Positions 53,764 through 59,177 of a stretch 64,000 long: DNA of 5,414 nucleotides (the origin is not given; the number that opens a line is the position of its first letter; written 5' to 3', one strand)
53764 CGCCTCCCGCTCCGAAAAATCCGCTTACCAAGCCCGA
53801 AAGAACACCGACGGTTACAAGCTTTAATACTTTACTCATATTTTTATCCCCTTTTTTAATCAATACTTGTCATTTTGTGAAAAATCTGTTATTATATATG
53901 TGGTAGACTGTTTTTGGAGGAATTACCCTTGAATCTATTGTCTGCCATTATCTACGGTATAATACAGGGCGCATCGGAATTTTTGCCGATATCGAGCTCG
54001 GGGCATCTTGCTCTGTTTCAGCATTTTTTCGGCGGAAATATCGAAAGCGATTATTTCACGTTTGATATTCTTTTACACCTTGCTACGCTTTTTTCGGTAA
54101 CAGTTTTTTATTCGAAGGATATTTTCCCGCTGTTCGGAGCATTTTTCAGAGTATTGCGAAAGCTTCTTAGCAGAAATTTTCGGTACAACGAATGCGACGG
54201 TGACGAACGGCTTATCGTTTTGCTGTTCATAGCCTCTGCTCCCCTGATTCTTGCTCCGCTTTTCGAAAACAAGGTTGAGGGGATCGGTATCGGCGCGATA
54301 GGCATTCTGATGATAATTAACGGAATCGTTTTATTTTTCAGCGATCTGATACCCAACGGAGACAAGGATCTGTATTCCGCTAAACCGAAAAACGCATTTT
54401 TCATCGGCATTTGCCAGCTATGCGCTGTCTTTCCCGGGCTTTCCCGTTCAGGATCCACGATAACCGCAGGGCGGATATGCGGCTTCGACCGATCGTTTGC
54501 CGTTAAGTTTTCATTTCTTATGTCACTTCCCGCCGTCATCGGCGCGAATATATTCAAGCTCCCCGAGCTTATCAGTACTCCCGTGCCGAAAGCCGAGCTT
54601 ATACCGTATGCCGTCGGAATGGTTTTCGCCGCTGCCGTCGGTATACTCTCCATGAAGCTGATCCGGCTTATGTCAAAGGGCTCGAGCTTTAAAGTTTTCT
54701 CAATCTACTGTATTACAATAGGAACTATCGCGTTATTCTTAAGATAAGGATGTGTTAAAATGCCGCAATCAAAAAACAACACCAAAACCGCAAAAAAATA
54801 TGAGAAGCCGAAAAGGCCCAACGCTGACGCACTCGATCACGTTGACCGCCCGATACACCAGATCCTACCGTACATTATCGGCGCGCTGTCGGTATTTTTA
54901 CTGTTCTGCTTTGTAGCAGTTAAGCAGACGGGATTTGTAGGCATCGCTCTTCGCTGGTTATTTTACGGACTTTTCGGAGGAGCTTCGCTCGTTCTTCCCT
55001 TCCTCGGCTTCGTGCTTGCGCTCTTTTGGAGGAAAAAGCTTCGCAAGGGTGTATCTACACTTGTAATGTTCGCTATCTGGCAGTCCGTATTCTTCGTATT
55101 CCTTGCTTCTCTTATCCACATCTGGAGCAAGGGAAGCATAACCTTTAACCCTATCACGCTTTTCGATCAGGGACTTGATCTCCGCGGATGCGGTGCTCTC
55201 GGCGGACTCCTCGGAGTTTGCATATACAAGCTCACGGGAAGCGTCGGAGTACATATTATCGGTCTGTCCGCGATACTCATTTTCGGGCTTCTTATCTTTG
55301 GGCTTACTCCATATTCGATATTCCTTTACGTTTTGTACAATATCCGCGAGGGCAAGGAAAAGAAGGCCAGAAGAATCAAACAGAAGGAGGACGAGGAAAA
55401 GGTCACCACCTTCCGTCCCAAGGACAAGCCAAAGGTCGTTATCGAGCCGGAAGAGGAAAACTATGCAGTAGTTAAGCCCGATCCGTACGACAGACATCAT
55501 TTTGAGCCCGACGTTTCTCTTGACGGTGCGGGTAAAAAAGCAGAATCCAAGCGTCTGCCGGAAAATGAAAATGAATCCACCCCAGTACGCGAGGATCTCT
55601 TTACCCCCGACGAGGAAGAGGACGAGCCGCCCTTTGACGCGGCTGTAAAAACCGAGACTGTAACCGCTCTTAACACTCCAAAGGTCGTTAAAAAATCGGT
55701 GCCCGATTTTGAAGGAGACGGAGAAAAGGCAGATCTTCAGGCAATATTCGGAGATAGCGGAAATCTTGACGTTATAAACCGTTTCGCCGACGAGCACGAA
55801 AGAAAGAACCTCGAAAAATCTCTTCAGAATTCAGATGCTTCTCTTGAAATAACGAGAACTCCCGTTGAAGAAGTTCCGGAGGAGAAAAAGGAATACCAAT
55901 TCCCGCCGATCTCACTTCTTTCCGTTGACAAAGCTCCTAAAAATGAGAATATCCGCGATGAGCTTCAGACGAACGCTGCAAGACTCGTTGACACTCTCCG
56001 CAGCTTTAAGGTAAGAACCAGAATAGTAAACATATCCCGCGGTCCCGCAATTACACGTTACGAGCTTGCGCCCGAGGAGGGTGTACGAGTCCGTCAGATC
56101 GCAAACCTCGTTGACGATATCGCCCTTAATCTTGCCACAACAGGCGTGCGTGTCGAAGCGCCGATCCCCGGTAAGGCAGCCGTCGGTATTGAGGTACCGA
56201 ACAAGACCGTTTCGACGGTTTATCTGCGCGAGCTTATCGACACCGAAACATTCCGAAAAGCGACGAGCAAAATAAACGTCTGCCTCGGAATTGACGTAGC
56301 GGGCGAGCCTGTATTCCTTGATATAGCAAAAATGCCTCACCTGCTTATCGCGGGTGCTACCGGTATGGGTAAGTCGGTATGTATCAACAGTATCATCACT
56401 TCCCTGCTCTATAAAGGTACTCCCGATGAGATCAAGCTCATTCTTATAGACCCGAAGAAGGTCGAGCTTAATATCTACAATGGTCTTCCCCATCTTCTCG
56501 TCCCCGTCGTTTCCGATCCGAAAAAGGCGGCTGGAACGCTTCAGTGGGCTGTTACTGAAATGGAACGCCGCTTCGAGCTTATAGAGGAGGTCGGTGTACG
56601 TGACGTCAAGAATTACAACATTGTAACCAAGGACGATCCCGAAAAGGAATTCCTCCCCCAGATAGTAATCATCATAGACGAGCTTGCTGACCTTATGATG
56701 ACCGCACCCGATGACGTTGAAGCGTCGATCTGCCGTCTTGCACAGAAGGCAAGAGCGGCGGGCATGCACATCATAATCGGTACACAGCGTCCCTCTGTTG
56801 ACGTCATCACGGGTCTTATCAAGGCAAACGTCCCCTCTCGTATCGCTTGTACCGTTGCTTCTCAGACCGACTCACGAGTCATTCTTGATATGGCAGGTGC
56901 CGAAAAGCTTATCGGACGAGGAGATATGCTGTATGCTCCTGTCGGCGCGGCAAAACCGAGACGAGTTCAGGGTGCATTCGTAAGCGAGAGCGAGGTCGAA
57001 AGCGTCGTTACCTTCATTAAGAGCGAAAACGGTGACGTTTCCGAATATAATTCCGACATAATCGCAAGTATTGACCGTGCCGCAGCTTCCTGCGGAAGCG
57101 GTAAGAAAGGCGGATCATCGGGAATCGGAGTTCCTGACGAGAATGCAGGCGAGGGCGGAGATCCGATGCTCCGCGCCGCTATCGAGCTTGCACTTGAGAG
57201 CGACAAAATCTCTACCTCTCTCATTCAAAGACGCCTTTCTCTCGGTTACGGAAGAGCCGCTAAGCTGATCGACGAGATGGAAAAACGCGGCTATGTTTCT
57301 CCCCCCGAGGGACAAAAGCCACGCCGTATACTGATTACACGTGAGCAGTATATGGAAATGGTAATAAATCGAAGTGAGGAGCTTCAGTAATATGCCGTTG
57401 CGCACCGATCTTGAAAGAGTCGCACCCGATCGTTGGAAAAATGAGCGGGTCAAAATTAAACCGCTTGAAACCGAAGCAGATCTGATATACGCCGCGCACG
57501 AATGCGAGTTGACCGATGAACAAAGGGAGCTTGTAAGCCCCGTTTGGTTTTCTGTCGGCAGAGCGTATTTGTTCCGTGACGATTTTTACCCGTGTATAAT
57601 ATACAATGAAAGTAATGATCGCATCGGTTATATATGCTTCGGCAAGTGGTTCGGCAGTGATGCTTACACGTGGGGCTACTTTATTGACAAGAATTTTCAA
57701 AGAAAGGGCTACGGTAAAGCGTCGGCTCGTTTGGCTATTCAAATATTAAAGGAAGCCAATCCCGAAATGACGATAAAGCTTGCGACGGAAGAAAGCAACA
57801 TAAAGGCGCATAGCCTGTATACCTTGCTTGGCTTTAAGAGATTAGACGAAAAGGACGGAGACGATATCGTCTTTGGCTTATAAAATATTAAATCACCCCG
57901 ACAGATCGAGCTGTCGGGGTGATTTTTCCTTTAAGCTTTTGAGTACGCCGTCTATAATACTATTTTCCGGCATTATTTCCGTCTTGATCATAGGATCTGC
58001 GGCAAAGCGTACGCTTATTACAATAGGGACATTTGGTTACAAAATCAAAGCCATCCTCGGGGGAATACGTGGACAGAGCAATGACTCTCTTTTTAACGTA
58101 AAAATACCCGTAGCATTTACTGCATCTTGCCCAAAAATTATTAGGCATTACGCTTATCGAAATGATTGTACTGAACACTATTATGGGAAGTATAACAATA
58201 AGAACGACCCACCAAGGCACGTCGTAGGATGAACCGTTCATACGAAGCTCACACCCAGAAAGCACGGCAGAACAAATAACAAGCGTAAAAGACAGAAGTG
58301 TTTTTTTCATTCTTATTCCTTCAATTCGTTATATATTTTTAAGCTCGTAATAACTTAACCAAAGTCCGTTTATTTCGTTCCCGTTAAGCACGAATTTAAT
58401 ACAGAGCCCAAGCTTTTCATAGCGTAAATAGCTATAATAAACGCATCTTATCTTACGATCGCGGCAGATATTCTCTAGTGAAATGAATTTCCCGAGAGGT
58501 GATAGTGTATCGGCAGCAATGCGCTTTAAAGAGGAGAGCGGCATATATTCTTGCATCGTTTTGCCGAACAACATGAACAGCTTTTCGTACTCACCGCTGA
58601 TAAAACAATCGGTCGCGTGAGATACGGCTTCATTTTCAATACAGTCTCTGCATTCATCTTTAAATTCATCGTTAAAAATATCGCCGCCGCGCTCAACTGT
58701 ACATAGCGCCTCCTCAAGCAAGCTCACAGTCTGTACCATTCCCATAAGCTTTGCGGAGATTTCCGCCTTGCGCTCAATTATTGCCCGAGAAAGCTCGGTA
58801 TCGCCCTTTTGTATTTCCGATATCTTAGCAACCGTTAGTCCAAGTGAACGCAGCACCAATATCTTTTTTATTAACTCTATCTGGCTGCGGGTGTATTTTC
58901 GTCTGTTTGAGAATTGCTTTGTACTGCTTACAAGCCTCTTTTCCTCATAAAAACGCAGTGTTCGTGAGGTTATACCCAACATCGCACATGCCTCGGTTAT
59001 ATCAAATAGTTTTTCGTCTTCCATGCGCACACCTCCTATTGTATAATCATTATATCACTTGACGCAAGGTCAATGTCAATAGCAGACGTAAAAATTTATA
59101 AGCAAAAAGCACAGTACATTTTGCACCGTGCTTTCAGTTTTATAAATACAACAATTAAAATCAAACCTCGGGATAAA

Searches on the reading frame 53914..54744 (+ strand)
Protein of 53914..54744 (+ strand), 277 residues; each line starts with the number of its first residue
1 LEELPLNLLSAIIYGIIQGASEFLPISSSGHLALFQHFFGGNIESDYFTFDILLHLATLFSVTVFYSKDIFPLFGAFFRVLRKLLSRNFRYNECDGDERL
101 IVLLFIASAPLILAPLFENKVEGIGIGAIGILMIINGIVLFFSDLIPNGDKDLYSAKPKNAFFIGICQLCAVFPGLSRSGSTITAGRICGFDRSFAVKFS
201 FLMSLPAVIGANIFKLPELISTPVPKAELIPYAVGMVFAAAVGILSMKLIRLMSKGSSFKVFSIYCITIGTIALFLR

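Call 74: find_homologous_proteins(query=window:53914-54744:+, max_evalue=1e-20)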
Query window:53914-54744:+ (277 aa): 6416 proteins with E <= 1e-20 among 8000 candidates; the best 120 are listed.
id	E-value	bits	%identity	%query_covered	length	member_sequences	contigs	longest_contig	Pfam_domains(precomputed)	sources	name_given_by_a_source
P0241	5.7e-173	592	100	100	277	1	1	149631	PF02673.25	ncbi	-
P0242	6.2e-149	513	88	98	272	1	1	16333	PF02673.25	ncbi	-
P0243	9.5e-129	447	74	100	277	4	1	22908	PF02673.25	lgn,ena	-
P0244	2.1e-125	436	74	99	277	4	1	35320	PF02673.25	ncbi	-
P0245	3.7e-125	435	74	97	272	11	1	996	PF02673.25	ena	-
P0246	2.0e-124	433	71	100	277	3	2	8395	PF02673.25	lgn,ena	-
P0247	8.1e-124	431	71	100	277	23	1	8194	PF02673.25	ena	-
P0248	2.5e-119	416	72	97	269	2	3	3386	PF02673.25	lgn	-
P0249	3.8e-119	415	69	98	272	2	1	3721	PF02673.25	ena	-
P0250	2.4e-115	403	66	98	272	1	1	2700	PF02673.25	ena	-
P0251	9.1e-114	398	72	92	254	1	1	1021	PF02673.25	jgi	jgi:undecaprenyl-diphosphatase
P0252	3.3e-113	396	69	96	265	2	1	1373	PF02673.25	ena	-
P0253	1.5e-103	364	64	97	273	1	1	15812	PF02673.25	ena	-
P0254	1.1e-102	361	69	87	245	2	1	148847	PF02673.25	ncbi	-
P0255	1.4e-97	345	57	97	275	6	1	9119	PF02673.25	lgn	-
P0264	1.7e-94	334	57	97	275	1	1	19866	PF02673.25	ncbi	-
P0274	1.7e-90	321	54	97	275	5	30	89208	PF02673.25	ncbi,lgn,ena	-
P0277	2.8e-90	321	53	97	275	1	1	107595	PF02673.25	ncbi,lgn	-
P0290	7.3e-87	309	54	97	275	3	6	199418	PF02673.25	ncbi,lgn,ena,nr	ncbi:MAG: undecaprenyl-diphosphate phosphatase [Clostridia bacterium]|nr:undecaprenyl-diphosphate ph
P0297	1.7e-84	302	51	97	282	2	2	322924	PF02673.25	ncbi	ncbi:MAG: undecaprenyl-diphosphate phosphatase [Eubacteriales bacterium]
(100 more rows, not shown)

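Call 75: find_encoding_contigs(protein=P0277, flank=7000, max_places=1)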
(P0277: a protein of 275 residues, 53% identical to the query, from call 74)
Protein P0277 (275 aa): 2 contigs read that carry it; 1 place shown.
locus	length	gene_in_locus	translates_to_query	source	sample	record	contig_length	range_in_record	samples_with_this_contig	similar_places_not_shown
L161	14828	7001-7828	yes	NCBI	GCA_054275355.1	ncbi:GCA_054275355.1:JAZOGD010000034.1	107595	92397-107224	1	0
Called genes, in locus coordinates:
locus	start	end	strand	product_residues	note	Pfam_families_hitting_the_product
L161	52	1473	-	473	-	PF03600:CitMHS (faint), PF03606:DcuC, PF03553:Na_H_antiporter (weak)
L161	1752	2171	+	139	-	-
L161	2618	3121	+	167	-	-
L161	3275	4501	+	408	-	PF05496:RuvB_N, PF01078:Mg_chelatase (faint), PF00004:AAA, PF16193:AAA_assoc_2, PF12002:MgsA_C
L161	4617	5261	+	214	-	PF12844:HTH_19, PF13560:HTH_31, PF01381:HTH_3, PF07022:Phage_CI_repr (weak)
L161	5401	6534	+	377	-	PF09587:PGA_cap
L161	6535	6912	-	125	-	PF01925:TauE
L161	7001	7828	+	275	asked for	PF02673:BacA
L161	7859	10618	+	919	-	PF13491:FtsK_4TM (weak), PF17854:FtsK_alpha, PF01580:FtsK_SpoIIIE, PF01935:DUF87 (faint), PF09397:FtsK_gamma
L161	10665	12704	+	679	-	-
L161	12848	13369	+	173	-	PF04542:Sigma70_r2, PF08281:Sigma70_r4_2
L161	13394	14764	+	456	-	-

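Call 76: find_encoding_contigs(protein=P0290, flank=7000, max_places=1)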
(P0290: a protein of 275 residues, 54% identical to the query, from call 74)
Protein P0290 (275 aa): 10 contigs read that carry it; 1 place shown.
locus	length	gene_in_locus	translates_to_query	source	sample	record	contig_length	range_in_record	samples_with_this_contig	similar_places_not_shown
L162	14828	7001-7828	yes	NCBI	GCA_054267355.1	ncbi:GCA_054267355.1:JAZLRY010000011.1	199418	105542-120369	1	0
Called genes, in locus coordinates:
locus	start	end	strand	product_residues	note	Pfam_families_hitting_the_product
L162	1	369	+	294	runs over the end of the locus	PF02311:AraC_binding (weak), PF07883:Cupin_2, PF12833:HTH_18, PF00165:HTH_AraC (weak)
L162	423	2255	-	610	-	PF00753:Lactamase_B, PF19583:ODP, PF12706:Lactamase_B_2 (weak), PF01613:Flavin_Reduct, PF21349:RUBY_RBDX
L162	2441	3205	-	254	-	PF01182:Glucosamine_iso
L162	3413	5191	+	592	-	PF00144:Beta-lactamase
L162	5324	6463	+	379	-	PF09587:PGA_cap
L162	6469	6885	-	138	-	PF01925:TauE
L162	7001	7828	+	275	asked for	PF02673:BacA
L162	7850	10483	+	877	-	PF17854:FtsK_alpha, PF01580:FtsK_SpoIIIE, PF09397:FtsK_gamma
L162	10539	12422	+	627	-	PF01134:GIDA, PF07992:Pyr_redox_2 (weak), PF21680:GIDA_C_1st, PF13932:SAM_GIDA_C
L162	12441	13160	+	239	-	PF02527:GidB, PF13847:Methyltransf_31, PF13649:Methyltransf_25 (weak)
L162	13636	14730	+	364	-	PF01381:HTH_3, PF12844:HTH_19 (weak), PF13443:HTH_26 (weak), PF13560:HTH_31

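Call 77: find_encoding_contigs(protein=P0297, flank=7000, max_places=1)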
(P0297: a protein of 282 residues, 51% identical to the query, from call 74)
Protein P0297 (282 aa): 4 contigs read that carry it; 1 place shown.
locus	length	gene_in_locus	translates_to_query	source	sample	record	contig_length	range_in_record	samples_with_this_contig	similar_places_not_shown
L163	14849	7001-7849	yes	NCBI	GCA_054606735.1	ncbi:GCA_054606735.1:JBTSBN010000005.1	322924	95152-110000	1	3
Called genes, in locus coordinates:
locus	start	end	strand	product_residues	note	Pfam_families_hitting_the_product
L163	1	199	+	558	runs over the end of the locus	PF00753:Lactamase_B, PF12706:Lactamase_B_2, PF22505:RNase_J_b_CASP, PF07521:RMMBL, PF17770:RNase_J_C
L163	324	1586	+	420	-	PF00535:Glycos_transf_2, PF13641:Glyco_tranf_2_3, PF13632:Glyco_trans_2_3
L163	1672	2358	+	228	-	PF00072:Response_reg, PF00486:Trans_reg_C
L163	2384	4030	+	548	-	PF00512:HisKA, PF02518:HATPase_c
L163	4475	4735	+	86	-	-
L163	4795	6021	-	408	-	PF07690:MFS_1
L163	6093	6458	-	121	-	PF01925:TauE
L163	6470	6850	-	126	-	PF01925:TauE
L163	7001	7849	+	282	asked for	PF02673:BacA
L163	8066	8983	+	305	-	PF01261:AP_endonuc_2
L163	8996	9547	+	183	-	PF06962:rRNA_methylase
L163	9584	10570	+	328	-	PF01113:DapB_N (faint), PF16654:DAPDH_C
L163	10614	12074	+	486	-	-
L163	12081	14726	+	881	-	-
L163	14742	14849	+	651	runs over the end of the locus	PF03747:ADP_ribosyl_GH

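Call 78: find_encoding_contigs(protein=P0274, flank=7000, max_places=1)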
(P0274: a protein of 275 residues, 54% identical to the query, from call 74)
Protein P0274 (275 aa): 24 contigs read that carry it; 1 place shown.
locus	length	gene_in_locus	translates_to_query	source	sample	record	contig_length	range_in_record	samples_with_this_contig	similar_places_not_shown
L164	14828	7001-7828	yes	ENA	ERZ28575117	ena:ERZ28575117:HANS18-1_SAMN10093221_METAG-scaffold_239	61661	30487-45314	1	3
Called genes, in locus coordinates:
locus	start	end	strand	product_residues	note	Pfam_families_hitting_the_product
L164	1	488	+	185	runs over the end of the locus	PF08207:EFP_N, PF01132:EFP, PF09285:Elong-fact-P_C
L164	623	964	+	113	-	-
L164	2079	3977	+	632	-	PF13208:TerB_N, PF15615:TerB_C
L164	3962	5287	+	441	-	PF10923:BrxC_BrxD, PF13191:AAA_16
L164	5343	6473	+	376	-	PF09587:PGA_cap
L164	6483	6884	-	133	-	PF01925:TauE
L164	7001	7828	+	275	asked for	PF02673:BacA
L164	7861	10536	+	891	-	PF17854:FtsK_alpha, PF01580:FtsK_SpoIIIE, PF01935:DUF87 (faint), PF09397:FtsK_gamma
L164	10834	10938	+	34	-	-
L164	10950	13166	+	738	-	PF00633:HHH (faint), PF23139:OB_YrrC, PF14520:HHH_5 (weak), PF14490:HHH_RecD2, PF13245:AAA_19, PF13604:AAA_30, PF18335:SH3_13, PF13538:UvrD_C_2, +2 more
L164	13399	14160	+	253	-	PF18912:DZR_2 (weak), PF00156:Pribosyltran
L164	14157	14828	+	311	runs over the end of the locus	PF06723:MreB_Mbl, PF14450:FtsA (weak)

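Call 79: find_encoding_contigs(protein=P0244, flank=7000, max_places=1)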
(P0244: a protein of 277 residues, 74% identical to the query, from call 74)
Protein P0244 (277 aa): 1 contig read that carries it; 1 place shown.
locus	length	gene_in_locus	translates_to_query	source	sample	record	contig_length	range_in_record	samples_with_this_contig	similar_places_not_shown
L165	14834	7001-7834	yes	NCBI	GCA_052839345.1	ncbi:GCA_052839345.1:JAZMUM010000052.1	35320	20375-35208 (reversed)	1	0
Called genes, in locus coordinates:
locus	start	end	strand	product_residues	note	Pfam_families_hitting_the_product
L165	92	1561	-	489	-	PF00478:IMPDH, PF00571:CBS, PF03060:NMO (weak), PF00977:His_biosynth (faint), PF01070:FMN_dh (weak)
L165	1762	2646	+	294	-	PF00781:DAGK_cat, PF19279:YegS_C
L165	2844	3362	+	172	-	PF02482:Ribosomal_S30AE, PF16321:Ribosom_S30AE_C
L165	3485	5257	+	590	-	PF13208:TerB_N, PF15615:TerB_C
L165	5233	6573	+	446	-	PF10923:BrxC_BrxD, PF13191:AAA_16 (weak)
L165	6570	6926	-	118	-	PF01925:TauE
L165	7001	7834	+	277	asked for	PF02673:BacA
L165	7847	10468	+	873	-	PF17854:FtsK_alpha, PF01580:FtsK_SpoIIIE, PF01935:DUF87 (faint), PF09397:FtsK_gamma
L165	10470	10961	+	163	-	PF13302:Acetyltransf_3, PF00583:Acetyltransf_1, PF13673:Acetyltransf_10 (faint), PF13508:Acetyltransf_7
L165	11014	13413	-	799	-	PF00488:MutS_V, PF20297:MSSS, PF01713:Smr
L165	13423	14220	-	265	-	PF11967:RecO_N, PF02565:RecO_C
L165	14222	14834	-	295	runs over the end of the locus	PF00009:GTP_EFTU, PF00350:Dynamin_N (faint), PF01926:MMR_HSR1, PF02421:FeoB_N, PF03193:RsgA_GTPase (faint), PF04548:AIG1 (weak), PF07650:KH_2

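Call 80: find_encoding_contigs(protein=P0253, flank=7000, max_places=1)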
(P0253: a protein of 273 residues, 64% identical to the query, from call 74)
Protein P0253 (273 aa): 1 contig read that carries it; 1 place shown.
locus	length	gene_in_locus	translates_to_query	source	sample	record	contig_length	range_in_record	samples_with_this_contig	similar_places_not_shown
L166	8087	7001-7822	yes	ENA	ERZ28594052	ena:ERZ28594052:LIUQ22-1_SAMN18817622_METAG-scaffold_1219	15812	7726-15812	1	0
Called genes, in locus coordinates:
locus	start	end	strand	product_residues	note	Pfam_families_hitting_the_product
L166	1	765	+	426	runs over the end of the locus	PF12897:Asp_aminotransf, PF00155:Aminotran_1_2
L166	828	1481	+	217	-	PF19700:DUF6198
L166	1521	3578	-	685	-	PF06480:FtsH_ext (weak), PF00004:AAA, PF07728:AAA_5 (faint), PF17862:AAA_lid_3, PF01434:Peptidase_M41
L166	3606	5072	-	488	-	PF01171:ATP_bind_3, PF11734:TilS_C (weak)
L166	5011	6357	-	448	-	PF00772:DnaB, PF00270:DEAD (faint), PF03796:DnaB_C, PF13481:AAA_25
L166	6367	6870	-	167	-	PF01281:Ribosomal_L9_N, PF03948:Ribosomal_L9_C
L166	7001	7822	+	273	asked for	PF02673:BacA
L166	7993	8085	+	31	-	?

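Call 81: find_encoding_contigs(protein=P0264, flank=7000, max_places=1)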
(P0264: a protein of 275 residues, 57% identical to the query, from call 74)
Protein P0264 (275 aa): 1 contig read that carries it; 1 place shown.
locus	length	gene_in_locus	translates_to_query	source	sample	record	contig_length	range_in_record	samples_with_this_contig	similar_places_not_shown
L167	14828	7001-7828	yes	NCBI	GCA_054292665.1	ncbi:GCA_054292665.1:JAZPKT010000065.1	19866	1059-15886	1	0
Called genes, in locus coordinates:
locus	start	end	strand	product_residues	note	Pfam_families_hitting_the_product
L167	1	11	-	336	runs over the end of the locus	PF01757:Acyl_transf_3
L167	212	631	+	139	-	-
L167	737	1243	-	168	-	-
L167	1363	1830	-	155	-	-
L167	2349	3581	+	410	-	PF05496:RuvB_N, PF01078:Mg_chelatase (faint), PF14532:Sigma54_activ_2 (faint), PF00004:AAA, PF16193:AAA_assoc_2, PF12002:MgsA_C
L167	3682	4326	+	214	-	PF12844:HTH_19, PF13560:HTH_31, PF01381:HTH_3, PF07022:Phage_CI_repr (weak), PF13443:HTH_26 (weak)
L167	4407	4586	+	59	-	-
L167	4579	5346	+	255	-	PF02311:AraC_binding (weak), PF07883:Cupin_2 (weak), PF12833:HTH_18, PF00165:HTH_AraC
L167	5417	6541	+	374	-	PF09587:PGA_cap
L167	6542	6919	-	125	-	PF01925:TauE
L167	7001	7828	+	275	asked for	PF02673:BacA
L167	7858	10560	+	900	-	PF17854:FtsK_alpha, PF01580:FtsK_SpoIIIE, PF09397:FtsK_gamma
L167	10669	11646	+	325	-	PF04616:Glyco_hydro_43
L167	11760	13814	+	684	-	PF05593:RHS_repeat (faint)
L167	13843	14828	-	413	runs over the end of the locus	PF07690:MFS_1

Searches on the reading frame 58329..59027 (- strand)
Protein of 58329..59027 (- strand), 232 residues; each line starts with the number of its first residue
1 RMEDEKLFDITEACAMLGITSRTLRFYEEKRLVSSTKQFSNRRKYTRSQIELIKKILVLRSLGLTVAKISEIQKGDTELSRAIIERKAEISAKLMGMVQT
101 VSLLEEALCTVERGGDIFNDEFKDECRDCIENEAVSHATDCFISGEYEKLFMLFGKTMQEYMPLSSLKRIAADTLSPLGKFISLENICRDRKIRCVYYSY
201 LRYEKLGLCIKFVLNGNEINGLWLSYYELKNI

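Call 8: search_protein_families(library=pfam, proteins=[window:58329-59027:-], max_evalue=0.00001)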
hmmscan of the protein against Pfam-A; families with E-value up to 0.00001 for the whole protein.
window:58329-59027:- (232 aa): 3 families
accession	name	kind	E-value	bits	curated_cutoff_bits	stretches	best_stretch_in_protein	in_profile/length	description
PF13411.12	MerR_1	-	2e-15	57.1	21.6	1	10-74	3-67/69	MerR HTH family regulatory protein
PF00376.29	MerR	-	3.3e-09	36.9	28.2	1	10-45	2-38/38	MerR family regulatory protein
PF13026.12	DUF3887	-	2e-06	28.8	31.8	1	141-221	7-90/91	Protein of unknown function (DUF3887)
